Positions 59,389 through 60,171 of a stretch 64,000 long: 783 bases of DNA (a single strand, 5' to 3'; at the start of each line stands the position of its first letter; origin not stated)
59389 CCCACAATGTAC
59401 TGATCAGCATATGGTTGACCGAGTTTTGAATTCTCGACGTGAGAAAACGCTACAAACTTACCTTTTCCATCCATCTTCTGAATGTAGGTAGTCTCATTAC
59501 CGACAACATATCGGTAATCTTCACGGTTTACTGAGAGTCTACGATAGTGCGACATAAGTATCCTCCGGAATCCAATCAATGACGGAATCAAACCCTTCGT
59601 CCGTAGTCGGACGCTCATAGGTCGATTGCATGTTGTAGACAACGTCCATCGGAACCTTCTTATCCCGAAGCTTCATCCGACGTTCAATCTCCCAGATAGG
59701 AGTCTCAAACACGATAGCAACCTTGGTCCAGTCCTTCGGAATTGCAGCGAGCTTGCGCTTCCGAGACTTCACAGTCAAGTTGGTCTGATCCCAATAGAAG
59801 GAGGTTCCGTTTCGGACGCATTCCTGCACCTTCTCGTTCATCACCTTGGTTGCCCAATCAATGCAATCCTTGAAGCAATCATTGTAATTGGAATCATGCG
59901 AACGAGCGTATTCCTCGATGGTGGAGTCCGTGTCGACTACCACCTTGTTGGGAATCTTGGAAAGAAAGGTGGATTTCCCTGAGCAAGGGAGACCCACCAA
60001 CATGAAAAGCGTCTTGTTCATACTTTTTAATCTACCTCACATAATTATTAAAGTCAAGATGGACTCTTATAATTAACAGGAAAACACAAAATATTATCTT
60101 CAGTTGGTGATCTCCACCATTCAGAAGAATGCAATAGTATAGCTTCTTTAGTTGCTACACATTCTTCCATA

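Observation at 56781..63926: Dispersed tRNA-repair toolkit: kinase, phosphatase and two RNA ligases next to the tRNA island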

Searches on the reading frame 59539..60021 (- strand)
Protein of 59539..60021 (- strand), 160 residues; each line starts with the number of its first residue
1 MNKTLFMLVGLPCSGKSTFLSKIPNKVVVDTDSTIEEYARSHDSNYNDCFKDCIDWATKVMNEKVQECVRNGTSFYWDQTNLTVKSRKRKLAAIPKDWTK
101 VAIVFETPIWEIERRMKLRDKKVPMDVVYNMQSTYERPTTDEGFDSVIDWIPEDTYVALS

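Call 3: search_protein_families(library=pfam, proteins=[window:59539-60021:-], max_evalue=0.01)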
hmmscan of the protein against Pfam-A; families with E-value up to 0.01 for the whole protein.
window:59539-60021:- (160 aa): 4 families
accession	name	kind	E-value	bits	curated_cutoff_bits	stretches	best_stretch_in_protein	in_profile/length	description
PF13671.12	AAA_33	-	1.6e-17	64.6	27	1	5-138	1-143/143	AAA domain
PF08433.16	KTI12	-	9e-05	22.5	22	1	5-146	3-148/271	Chromatin associated protein KTI12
PF13479.12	AAA_24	-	0.00015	22.2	27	1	6-59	5-57/195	AAA domain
PF02953.20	zf-Tim10_DDP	-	0.0024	17.8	22.3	1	47-86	21-61/64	Tim10/DDP family zinc finger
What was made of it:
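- Checked: Kinase, 59539-60021: Pfam AAA_33 E=1.6e-17 (call 3).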

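Call 10: search_solved_structures(query=window:59539-60021:-, max_evalue=0.1, show_alignments=2)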
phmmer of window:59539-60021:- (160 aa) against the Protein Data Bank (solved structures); distinct sequences matched with E-value up to 0.1: 1.
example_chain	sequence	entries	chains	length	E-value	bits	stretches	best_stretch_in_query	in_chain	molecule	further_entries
4xrp_A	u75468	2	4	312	0.094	15.8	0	5-120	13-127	Pnkp1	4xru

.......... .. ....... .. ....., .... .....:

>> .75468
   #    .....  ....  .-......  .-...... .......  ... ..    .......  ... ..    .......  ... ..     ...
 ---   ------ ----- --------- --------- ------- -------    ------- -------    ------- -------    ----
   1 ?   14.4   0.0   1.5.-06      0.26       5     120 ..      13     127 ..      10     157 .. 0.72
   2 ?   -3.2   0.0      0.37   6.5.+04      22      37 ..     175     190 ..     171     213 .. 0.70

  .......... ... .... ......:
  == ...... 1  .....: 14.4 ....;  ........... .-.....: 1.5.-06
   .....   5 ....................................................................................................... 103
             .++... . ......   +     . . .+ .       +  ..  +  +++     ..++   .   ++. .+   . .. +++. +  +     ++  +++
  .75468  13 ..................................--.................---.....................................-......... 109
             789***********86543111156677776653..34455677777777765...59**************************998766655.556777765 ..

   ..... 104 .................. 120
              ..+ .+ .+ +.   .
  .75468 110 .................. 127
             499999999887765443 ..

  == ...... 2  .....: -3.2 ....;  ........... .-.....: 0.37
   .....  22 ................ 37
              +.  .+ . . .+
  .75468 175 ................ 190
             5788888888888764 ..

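Call 15: search_protein_families(library=phrogs, proteins=[window:59539-60021:-], max_evalue=0.001)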
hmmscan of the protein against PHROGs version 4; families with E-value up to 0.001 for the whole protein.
window:59539-60021:- (160 aa): 4 families
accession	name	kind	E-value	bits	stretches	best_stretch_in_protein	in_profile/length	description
phrog_6931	-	unknown function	4e-24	86.5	1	2-147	184-336/343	-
phrog_2071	-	other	6.8e-12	46.7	1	1-149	14-178/282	ATPase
phrog_505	-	other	1.2e-11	45.6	1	3-140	2-145/295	polynucleotide kinase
phrog_124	-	DNA, RNA and nucleotide metabolism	5.3e-05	23.8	1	2-63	42-104/382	Sak4-like ssDNA annealing protein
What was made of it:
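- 59539..60021 (-): Stand-alone P-loop polynucleotide 5'-kinase (160 aa). AAA_33 (call 3). phrog_505 kinase part (call 15).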

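Call 16: find_homologous_proteins(query=window:59539-60021:-)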
Query window:59539-60021:- (160 aa): 42 proteins with E <= 0.001 among 58 candidates.
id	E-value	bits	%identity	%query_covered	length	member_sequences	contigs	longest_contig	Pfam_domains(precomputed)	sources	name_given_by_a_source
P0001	1.3e-104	365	100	100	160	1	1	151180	PF13671.13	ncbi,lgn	-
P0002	2.8e-80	286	83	96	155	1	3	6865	PF13671.13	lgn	-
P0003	6.2e-56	207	61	95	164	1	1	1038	PF13671.13,PF08433.17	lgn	-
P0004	3.7e-32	129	45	98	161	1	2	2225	PF13671.13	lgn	-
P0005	5.4e-32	129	47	91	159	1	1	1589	PF13671.13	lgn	-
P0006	6.6e-32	129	48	91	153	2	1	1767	PF13671.13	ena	-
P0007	2.6e-30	123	46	91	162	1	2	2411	PF13671.13,PF13207.13,PF08433.17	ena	-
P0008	6.5e-28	116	43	96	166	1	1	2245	PF13671.13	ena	-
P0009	4.9e-27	113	44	91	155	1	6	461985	PF13671.13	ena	-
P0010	1.8e-26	111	40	90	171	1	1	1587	PF13671.13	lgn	-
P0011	5.3e-26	109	40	95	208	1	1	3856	PF06414.19,PF13671.13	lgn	-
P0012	8.6e-26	109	42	89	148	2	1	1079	PF13671.13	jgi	jgi:predicted kinase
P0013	1.1e-24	105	41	89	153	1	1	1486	PF13671.13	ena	-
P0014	2.3e-24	104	45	89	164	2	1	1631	PF13671.13,PF13207.13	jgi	-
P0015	3.3e-24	104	41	89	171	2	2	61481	PF13671.13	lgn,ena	-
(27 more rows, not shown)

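Call 18: find_encoding_contigs(protein=P0001, flank=10000, max_places=3)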
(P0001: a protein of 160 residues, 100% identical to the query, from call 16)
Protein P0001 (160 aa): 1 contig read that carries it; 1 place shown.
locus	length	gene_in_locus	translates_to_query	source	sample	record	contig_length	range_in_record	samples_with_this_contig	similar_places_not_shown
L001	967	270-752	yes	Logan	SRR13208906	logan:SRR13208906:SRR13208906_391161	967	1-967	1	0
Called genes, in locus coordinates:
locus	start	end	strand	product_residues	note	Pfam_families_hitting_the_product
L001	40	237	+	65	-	-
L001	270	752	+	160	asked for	PF13671:AAA_33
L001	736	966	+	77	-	?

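Call 27: find_encoding_contigs(protein=P0002, flank=10000, max_places=4)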
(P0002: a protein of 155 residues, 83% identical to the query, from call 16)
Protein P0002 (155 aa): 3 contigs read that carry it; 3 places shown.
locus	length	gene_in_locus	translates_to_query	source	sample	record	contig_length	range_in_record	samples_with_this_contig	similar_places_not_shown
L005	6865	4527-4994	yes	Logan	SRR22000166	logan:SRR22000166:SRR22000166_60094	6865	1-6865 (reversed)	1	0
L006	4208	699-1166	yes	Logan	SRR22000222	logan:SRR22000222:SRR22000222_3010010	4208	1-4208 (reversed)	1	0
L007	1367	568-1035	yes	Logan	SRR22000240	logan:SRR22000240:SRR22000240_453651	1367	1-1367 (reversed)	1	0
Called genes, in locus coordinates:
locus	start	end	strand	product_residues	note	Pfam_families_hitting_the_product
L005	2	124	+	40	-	?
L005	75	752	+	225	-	-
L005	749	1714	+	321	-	PF00089:Trypsin, PF13365:Trypsin_2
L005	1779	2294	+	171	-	PF03767:Acid_phosphat_B, PF25109:HAD_PNKP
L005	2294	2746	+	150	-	-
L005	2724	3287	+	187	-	-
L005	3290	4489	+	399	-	PF09511:RNA_lig_T4_1, PF20819:T4_Rnl1_C (weak)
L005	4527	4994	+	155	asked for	PF13671:AAA_33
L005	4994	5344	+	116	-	-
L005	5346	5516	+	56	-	-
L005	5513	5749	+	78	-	-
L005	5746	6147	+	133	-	-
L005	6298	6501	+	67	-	-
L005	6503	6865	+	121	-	?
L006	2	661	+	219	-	?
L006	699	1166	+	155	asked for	PF13671:AAA_33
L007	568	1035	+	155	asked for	PF13671:AAA_33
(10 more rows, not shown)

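Call 32: predict_structure(alignment_id=A1)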
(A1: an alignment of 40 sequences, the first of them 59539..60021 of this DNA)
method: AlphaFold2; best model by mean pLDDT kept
length: 160 residues; sequences in the alignment: 40
mean_pLDDT: 91.0   pTM: 0.85
mean pLDDT of the five models: 91.0, 90.9, 90.3, 89.4, 89.3
residues with pLDDT >= 90: 127; 70-90: 25; 50-70: 4; < 50: 4
segments of 3 or more residues with pLDDT < 50: 157-160
pLDDT, mean of each block of 10 residues (from residue 1): 92 92 95 91 88 92 97 94 93 97 94 89 90 94 97 58
secondary structure, 60 per line:
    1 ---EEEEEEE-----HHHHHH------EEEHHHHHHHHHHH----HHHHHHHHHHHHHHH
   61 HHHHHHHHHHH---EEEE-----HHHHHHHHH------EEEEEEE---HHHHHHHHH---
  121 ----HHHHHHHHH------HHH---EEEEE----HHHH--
elements in order: E4-10 H16-21 E28-30 H31-41 H46-71 E75-78 H84-92 E99-105 H109-117 H125-133 E146-150 H155-158
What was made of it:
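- On PNK-clade polynucleotide 5'-kinase (T4 Pnkp kinase domain / CthPnkp / mammalian PNKP): AF2 pLDDT 91 (call 32).
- Checked: The AF2 model has pLDDT 91 (call 32).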

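Call 35: fold_search(model_id=the predicted structure, library=pdb)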
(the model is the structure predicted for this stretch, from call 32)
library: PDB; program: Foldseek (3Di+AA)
matches with E <= 10: 855; with E <= 0.001: 73
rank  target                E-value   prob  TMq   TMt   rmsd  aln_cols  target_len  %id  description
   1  3zvn_A                4.9e-08  1.00  0.67  0.30   5.1       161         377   22  The structural basis for substrate recognition by mammalian polynucleotide kinase 3' phosphatase (released 2011-11-16)
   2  1yj5_B                9.9e-08  1.00  0.67  0.29   5.2       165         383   22  Molecular architecture of mammalian polynucleotide kinase, a DNA repair enzyme (released 2005-03-15)
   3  3zvl                  2.4e-07  1.00  0.64  0.28   5.9       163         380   22  The structural basis for substrate recognition by mammalian polynucleotide kinase 3' phosphatase (released 2011-11-16)
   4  4jt2_B                2.6e-07  1.00  0.73  0.69   3.1       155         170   28  Structure of Clostridium thermocellum polynucleotide kinase bound to CTP (released 2013-08-28)
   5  4gp7_A                2.7e-07  1.00  0.75  0.71   3.0       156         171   26  Polynucleotide kinase (released 2012-11-14)
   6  3u7f_B                2.9e-07  1.00  0.61  0.27   6.9       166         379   21  Crystal structure of mPNKP catalytic fragment (D170A) bound to single-stranded DNA (TCCTCp) (released 2011-12-14)
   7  3u7e                  3.1e-07  1.00  0.63  0.28   6.0       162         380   22  Crystal structure of mPNKP catalytic fragment (D170A) (released 2011-12-14)
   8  4gp6_B                3.8e-07  1.00  0.74  0.70   2.8       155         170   28  Polynucleotide kinase (released 2012-11-14)
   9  3u7g_A                4.0e-07  1.00  0.65  0.29   5.9       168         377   21  Crystal structure of mPNKP catalytic fragment (D170A) bound to single-stranded DNA (TCCTAp) (released 2011-12-14)
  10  1yj5_A                7.1e-07  1.00  0.67  0.30   5.2       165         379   23  Molecular architecture of mammalian polynucleotide kinase, a DNA repair enzyme (released 2005-03-15)
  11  4gp6_A                8.6e-07  1.00  0.75  0.71   2.7       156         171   28  Polynucleotide kinase (released 2012-11-14)
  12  4jst_A                9.8e-07  1.00  0.73  0.68   3.4       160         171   28  Structure of Clostridium thermocellum polynucleotide kinase bound to UTP (released 2013-08-28)
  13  9drz_C                1.1e-06  1.00  0.59  0.59   7.4       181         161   19  Structure of Lichtheimia corymbifera Kinase in complex with GDP and MG (released 2024-10-16)
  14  9drz_A                1.7e-06  1.00  0.60  0.59   7.5       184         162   21  Structure of Lichtheimia corymbifera Kinase in complex with GDP and MG (released 2024-10-16)
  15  3u7h_B                2.5e-06  1.00  0.63  0.29   4.5       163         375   21  Crystal structure of mPNKP catalytic fragment (D170A) bound to single-stranded DNA (TCCTTp) (released 2011-12-14)
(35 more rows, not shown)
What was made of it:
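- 59539..60021 (-): Fold search tops are PNKP, CthPnkp, fungal kinase domains, Pnkp1 and T4 Pnk (call 35).
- On PNK-clade polynucleotide 5'-kinase (T4 Pnkp kinase domain / CthPnkp / mammalian PNKP): Adenylate kinase first appears at rank 18 with a lower TM-score (call 35).
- Checked: The top Foldseek PDB hits are mammalian PNKP, the C. thermocellum Pnkp kinase (TM 0.75), kinase-domain structures from two Mucorales fungi, Pnkp1, PSTK and T4 Pnk (call 35).
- Pnkp-family kinases and phosphatases act on DNA as well: the top fold hits include the mammalian DNA-repair enzyme PNKP (call 35).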

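Call 58: search_dna_similar(query=window:59539-60021:-, collection=phages, mode=protein, max_rows=30)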
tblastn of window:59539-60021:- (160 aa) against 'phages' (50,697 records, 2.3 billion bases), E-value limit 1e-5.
Records with a match: 103; places in all: 103; records where one place covers at least 80% of the query: 101.
Best place of each record, by identity: <60% 103.
By first word of the organism name: Campylobacter 43; Bacillus 35; Sinorhizobium 4; Synechococcus 3; Ruegeria 2; Bacteriophage 2; Caulobacter 2; uncultured 2; Xanthomonas 2; Stenotrophomonas 2; and 6 more.
By host as written in the record: Campylobacter jejuni 13; Campylobacter jejuni NCTC12662 12; Bacillus anthracis Sterne 10; - 8; Bacillus anthracis 7; Bacillus cereus 6; Sinorhizobium meliloti 4; Campylobacter sp. 4; and 26 more.
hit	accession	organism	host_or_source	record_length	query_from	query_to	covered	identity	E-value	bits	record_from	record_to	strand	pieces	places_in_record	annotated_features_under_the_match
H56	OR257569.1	Ruegeria phage RpAliso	Ruegeria pomeroyi DSS-3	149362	4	149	91%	40.9%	3e-23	100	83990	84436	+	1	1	polynucleotide kinase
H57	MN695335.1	Synechococcus phage B23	Synechoccus sp.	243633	4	148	91%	39.5%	1e-22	128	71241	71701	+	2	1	hypothetical protein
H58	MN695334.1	Synechococcus phage B3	Synechoccus sp.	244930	4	148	91%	38.9%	1e-21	125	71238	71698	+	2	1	hypothetical protein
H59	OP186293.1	Rhodobacter phage RcXuper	Rhodobacter capsulatus YW1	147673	1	148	93%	38.1%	2e-20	92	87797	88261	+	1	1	polynucleotide kinase | RNA ligase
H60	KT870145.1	Roseobacter phage DSS3P8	Ruegeria pomeroyi DSS-3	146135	2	149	93%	37.9%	7e-23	99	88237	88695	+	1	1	hypothetical protein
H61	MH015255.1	Ruegeria phage vB_RpoS-V10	Ruegeria pomeroyi DSS-3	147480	2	149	93%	37.9%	7e-23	99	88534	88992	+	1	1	hypothetical protein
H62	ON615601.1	Synechococcus phage BUCT-ZZ01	Synechococcus elongatus PCC 7942 = ...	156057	5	149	91%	38.5%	1e-19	90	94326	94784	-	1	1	hypothetical protein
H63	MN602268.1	Bacteriophage DSS3_MAL1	-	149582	1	148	93%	37.5%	7e-20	91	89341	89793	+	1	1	zeta toxin | RNA ligase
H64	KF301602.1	Caulobacter phage Cr30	Caulobacter crescentus CB15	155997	5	148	90%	38.4%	2e-25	106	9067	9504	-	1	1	hypothetical protein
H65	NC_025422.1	Caulobacter phage Cr30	Caulobacter crescentus CB15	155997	5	148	90%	38.4%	2e-25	106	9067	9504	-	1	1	ATPase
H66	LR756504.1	uncultured phage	metagenomic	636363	1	148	93%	36.7%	1e-18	87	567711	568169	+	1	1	record has no annotation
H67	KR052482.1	Sinorhizobium phage phiN3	Sinorhizobium meliloti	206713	2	147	91%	36.1%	4e-20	91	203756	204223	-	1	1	putative polyA polymerase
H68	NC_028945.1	Sinorhizobium phage phiN3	Sinorhizobium meliloti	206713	2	147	91%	36.1%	4e-20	91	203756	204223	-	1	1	putative polyA polymerase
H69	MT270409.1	Phaeobacter phage MD18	Phaeobacter inhibens DSM 17395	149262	4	148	91%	34.0%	7e-18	85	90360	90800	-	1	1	hypothetical protein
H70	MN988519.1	Rhizobium phage RHph_I1_18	Rhizobium phaseoli I1_18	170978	2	147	91%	33.8%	6e-15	76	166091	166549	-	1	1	putative polynucleotide kinase protein | hypothetical protein | RNA ligase A protein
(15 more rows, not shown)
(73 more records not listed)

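Call 84: search_protein_families(library=ncbifam, proteins=[window:59539-60021:-], max_evalue=0.01)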
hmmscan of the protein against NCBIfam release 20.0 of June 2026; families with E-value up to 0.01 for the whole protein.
window:59539-60021:- (160 aa): 3 families
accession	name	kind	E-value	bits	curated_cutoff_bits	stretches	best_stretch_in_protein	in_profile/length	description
TIGR03574.1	selen_PSTK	equivalog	7.3e-10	38.7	290.5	1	5-146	1-143/249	L-seryl-tRNA(Sec) kinase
TIGR04075.1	bacter_Pnkp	equivalog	2.2e-07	29.5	750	1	4-144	9-149/851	polynucleotide kinase-phosphatase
TIGR01663.1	PNK-3'Pase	equivalog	7.7e-06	24.6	502.8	1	6-149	367-499/520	bifunctional polynucleotide phosphatase/kinase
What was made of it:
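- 59539..60021 (-): NCBIfam hits are PSTK, bacterial Pnkp and PNK-3'Pase (call 84).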
